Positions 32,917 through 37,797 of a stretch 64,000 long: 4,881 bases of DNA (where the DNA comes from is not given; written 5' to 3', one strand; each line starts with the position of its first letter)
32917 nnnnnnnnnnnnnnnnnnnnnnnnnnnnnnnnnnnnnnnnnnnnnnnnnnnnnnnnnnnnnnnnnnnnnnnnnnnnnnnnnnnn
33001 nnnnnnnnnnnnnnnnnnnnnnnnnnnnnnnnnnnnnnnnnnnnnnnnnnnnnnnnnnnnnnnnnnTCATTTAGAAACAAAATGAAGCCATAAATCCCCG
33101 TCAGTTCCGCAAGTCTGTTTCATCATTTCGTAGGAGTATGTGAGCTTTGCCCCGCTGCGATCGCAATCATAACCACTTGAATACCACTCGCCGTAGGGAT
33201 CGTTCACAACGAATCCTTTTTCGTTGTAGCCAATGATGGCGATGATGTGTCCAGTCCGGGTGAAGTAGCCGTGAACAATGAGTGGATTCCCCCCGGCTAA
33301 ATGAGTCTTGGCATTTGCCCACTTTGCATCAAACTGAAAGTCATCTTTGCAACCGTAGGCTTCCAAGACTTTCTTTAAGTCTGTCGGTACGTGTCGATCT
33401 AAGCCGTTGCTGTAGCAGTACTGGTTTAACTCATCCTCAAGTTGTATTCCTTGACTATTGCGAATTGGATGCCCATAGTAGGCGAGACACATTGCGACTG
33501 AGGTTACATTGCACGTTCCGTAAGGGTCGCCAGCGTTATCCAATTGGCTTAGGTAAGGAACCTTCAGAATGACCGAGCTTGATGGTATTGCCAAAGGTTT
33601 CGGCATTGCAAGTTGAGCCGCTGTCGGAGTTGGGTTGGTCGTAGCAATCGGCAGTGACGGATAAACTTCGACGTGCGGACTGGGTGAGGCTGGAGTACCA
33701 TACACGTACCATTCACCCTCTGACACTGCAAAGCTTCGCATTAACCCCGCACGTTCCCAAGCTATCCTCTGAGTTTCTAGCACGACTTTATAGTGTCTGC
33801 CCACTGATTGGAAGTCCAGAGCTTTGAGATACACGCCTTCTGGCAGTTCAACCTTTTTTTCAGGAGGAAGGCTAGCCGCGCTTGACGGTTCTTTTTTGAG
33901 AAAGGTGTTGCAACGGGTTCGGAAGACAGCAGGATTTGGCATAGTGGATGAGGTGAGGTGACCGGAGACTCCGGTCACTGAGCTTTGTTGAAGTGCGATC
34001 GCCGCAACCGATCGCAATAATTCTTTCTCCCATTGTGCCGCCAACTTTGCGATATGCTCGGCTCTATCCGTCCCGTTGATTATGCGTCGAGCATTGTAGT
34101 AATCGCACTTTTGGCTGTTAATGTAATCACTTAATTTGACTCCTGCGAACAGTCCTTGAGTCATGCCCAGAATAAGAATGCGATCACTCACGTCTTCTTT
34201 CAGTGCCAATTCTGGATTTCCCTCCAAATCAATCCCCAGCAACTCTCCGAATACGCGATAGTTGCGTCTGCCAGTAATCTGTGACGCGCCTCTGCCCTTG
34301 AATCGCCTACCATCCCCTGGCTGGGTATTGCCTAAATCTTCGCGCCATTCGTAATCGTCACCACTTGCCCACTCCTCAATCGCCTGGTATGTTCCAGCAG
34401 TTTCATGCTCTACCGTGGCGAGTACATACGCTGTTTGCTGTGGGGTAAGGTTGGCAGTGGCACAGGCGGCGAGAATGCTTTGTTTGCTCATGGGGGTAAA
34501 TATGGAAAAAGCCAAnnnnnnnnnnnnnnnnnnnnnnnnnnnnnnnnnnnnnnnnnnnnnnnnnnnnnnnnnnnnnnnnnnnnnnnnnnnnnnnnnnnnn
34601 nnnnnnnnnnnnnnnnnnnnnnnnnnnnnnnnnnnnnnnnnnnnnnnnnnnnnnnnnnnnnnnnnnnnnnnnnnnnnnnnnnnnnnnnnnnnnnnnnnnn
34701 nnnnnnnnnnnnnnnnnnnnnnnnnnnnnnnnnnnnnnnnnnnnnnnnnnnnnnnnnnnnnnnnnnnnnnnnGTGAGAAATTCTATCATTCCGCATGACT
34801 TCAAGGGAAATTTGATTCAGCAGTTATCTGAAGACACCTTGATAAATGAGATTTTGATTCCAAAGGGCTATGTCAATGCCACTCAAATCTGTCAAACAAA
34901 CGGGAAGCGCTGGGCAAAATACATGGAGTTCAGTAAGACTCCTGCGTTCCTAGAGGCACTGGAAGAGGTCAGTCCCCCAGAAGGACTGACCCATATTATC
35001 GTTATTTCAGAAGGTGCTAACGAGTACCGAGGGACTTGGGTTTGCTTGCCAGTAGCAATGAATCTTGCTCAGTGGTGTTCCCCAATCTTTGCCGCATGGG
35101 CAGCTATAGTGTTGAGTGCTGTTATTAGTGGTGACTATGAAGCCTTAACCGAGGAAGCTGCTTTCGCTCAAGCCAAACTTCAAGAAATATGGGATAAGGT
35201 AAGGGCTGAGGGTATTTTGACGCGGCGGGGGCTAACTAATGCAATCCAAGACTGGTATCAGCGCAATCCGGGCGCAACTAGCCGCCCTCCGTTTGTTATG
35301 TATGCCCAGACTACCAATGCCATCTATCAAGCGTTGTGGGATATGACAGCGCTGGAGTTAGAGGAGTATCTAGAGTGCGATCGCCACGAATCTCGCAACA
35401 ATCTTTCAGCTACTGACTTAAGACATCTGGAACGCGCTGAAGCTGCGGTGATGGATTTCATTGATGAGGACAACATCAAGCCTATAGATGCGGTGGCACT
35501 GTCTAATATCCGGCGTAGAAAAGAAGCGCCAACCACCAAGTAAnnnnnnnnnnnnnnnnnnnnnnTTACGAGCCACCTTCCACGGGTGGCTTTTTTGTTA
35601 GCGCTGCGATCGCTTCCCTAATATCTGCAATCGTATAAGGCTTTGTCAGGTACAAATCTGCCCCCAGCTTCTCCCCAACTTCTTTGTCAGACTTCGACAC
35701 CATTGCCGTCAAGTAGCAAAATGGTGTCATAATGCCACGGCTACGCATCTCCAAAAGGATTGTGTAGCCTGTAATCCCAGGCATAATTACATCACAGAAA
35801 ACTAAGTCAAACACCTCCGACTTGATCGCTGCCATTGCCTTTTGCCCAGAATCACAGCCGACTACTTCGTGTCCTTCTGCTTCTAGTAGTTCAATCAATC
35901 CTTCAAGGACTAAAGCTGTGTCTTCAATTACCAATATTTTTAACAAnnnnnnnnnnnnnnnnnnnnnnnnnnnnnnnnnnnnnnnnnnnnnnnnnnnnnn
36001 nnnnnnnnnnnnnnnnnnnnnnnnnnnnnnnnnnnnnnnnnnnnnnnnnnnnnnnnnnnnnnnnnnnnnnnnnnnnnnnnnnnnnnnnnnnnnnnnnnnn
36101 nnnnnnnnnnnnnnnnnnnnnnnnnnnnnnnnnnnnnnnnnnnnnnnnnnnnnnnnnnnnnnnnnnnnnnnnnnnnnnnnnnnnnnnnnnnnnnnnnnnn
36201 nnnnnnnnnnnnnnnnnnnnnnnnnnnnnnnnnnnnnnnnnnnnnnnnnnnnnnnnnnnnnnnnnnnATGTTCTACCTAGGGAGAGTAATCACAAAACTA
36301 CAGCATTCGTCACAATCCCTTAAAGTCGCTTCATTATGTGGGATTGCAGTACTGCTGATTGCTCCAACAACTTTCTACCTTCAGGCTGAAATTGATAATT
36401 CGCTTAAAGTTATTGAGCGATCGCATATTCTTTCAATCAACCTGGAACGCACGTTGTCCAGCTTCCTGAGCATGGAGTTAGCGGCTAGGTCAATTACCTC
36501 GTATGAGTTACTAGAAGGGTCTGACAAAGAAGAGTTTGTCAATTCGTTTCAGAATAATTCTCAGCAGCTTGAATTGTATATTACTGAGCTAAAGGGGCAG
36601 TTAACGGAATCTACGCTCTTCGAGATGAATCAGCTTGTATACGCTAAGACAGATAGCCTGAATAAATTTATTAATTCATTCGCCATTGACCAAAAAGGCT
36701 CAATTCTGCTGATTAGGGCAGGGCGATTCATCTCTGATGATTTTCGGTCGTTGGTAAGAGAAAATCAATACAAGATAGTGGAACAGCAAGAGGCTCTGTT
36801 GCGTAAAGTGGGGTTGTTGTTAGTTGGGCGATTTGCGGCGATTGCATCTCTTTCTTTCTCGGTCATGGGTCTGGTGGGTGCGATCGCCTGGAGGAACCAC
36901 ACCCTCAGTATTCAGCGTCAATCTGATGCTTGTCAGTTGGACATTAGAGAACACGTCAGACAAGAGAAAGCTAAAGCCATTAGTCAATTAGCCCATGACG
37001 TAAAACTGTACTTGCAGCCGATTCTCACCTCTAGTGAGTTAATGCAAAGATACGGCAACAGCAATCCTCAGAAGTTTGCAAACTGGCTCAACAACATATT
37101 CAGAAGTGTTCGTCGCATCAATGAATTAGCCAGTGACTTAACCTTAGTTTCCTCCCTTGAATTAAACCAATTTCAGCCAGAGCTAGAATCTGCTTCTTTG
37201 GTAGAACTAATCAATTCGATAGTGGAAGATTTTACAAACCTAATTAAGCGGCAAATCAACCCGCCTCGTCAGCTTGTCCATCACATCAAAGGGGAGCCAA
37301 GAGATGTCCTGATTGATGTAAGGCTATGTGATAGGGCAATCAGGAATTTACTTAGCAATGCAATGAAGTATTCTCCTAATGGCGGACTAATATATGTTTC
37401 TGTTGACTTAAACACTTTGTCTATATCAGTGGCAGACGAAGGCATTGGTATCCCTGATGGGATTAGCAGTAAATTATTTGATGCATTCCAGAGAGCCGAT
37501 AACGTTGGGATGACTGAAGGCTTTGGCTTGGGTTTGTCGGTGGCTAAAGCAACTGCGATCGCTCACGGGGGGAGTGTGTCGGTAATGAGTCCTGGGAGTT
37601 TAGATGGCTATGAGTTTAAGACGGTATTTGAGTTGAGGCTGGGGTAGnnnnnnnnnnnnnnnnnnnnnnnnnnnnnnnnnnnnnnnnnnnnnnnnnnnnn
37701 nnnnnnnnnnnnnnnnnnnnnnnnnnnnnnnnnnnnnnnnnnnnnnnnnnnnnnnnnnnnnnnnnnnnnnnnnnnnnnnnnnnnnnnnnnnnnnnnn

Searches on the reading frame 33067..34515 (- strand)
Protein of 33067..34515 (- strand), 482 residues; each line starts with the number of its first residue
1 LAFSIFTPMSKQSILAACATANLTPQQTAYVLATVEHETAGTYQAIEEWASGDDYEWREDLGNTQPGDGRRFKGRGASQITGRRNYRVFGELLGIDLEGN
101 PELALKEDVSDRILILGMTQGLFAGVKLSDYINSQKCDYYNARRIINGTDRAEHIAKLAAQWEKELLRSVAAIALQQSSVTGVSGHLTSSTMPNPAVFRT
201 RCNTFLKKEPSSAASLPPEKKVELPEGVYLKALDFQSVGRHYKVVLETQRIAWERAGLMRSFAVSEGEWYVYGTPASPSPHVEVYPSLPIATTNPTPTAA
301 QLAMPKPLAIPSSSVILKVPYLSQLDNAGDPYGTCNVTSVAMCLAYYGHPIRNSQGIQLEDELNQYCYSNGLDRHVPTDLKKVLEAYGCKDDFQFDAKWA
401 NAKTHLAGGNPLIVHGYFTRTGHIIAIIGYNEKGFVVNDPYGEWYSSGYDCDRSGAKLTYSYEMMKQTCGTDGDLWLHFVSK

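Call 13: search_protein_families(library=pfam, proteins=[window:33067-34515:-], max_evalue=0.01)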
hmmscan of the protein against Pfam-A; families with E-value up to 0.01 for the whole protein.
window:33067-34515:- (482 aa): 3 families
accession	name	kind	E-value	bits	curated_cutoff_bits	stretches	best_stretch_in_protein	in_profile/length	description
PF13529.12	Peptidase_C39_2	-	1.7e-22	81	24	1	317-441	1-143/143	Peptidase_C39 like family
PF00182.24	Glyco_hydro_19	-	0.00061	20.1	25.5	1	29-107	54-142/232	Chitinase class I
PF12385.14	Peptidase_C70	-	0.0052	17.1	19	1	317-442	5-125/141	Papain-like cysteine protease AvrRpt2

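Call 67: find_related_loci(query=window:33067-34515:-, collection=viral_contigs, flank=1500)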
Query window:33067-34515:- (482 aa) in viral_contigs; peptide patterns used: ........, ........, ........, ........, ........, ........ (x = any residue, [..] = any of these).
1 stretches matched a pattern; 1 encode a relative of the query (tblastn E <= 1e-3); 1 distinct loci.
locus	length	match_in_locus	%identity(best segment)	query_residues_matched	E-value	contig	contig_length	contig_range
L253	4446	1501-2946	99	1-482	0e+0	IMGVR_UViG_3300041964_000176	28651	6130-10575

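Call 76: search_protein_representatives(protein=window:33067-34515:-)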
Query: 482 residues. Proteins with E-value up to 0.001 (for the whole library): 12012; up to 1e-10: 5586; up to 1e-30: 410. The best 150 are listed.
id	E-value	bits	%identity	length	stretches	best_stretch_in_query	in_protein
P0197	1.1e-297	1003.6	92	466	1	9-482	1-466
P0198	2.0e-115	402.6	65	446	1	9-310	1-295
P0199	2.3e-109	382.6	56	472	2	204-482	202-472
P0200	1.1e-88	314.4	56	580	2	286-480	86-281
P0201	1.1e-88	314.4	41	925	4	311-480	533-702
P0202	1.7e-86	307.2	48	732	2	174-482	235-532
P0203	8.8e-83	294.9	57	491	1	237-482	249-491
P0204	3.2e-72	260.1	64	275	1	304-482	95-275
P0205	4.2e-71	256.4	63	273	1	303-482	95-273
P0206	7.8e-71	255.5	65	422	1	310-482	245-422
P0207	1.9e-69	251.0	49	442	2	304-481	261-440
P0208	3.1e-62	227.2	55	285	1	305-482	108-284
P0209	8.7e-62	225.7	60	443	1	310-482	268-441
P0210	7.0e-61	222.7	40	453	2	316-480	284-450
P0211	6.5e-60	219.5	48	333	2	313-482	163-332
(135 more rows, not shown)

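Call 78: find_related_loci(query=P0198, collection=viral_contigs, flank=1000)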
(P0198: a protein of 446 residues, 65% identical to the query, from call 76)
Query P0198 (446 aa) in viral_contigs; peptide patterns used: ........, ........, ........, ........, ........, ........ (x = any residue, [..] = any of these).
2 stretches matched a pattern, but none encodes a relative of the query by tblastn (E <= 1e-3).

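Call 79: find_related_loci(query=P0197, collection=viral_contigs, flank=1000)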
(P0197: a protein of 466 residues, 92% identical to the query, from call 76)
Query P0197 (466 aa) in viral_contigs; peptide patterns used: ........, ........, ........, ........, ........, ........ (x = any residue, [..] = any of these).
3 stretches matched a pattern; 1 encode a relative of the query (tblastn E <= 1e-3); 1 distinct loci.
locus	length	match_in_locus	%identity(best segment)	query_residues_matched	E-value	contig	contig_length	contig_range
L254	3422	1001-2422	91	1-466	0e+0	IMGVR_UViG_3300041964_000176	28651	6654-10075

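Call 80: find_encoding_contigs(protein=P0197, flank=2000, max_places=1)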
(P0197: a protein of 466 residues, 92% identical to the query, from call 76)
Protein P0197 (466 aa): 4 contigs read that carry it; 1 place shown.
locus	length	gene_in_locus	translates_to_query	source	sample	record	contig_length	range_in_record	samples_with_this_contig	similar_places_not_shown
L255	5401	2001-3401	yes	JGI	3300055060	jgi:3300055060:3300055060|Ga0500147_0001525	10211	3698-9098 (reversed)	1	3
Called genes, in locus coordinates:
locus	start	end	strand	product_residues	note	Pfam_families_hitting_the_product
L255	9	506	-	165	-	-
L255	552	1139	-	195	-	-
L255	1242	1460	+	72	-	-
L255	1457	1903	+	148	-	-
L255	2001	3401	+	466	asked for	PF13529:Peptidase_C39_2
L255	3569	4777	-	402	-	PF01385:OrfB_IS605, PF07282:Cas12f1-like_TNB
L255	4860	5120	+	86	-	PF12844:HTH_19, PF13560:HTH_31, PF01381:HTH_3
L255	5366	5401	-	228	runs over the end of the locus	-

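Call 81: find_encoding_contigs(protein=P0198, flank=2000, max_places=1)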
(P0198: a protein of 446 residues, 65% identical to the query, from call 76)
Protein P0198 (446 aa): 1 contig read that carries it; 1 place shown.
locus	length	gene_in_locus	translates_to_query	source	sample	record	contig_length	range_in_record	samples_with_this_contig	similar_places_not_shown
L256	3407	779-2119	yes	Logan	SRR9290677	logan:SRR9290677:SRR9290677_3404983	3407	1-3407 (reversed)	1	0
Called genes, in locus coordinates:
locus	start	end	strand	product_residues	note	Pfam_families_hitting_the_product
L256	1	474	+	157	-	?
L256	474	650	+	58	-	-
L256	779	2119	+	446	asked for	-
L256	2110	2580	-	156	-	-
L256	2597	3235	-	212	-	PF00072:Response_reg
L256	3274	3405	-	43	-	?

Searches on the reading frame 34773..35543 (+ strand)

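Call 94: search_protein_families(library=pfam, proteins=[window:34773-35543:+], max_evalue=0.001)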
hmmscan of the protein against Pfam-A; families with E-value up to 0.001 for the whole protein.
window:34773-35543:+ (256 aa): 1 family
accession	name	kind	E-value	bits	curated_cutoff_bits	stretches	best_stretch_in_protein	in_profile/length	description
PF04383.19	KilA-N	-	3.4e-15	56.2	23.8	1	31-112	15-99/107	KilA-N domain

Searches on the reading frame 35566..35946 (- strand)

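Call 94: search_protein_families(library=pfam, proteins=[window:35566-35946:-], max_evalue=0.001)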
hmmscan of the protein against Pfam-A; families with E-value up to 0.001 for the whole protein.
window:35566-35946:- (126 aa): 1 family
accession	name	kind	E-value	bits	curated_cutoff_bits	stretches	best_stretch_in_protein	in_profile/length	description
PF00072.30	Response_reg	-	4.1e-23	82.1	30.2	1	4-113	1-110/111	Response regulator receiver domain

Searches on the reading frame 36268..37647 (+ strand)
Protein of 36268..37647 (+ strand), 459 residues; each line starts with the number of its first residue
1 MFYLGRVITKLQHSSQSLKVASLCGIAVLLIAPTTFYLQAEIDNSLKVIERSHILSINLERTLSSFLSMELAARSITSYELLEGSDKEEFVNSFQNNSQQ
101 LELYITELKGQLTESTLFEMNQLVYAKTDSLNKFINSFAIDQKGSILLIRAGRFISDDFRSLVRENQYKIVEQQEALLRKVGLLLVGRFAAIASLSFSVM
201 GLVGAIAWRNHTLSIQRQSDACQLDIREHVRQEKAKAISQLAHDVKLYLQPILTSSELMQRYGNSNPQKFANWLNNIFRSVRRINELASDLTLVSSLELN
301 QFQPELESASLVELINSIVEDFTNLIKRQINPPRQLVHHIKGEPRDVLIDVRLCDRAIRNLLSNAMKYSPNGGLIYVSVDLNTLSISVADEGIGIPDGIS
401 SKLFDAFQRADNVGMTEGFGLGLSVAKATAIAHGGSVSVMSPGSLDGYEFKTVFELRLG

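Call 94: search_protein_families(library=pfam, proteins=[window:36268-37647:+], max_evalue=0.001)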
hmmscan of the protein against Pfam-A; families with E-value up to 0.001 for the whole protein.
window:36268-37647:+ (459 aa): 2 families
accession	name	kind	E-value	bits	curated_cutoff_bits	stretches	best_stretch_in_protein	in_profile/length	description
PF02518.31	HATPase_c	-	3.5e-20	72.9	26.4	1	352-442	4-97/111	Histidine kinase-, DNA gyrase B-, and HSP90-like ATPase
PF00512.31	HisKA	-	0.00037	20.9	26.9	0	234-298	2-64/66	His Kinase A (phospho-acceptor) domain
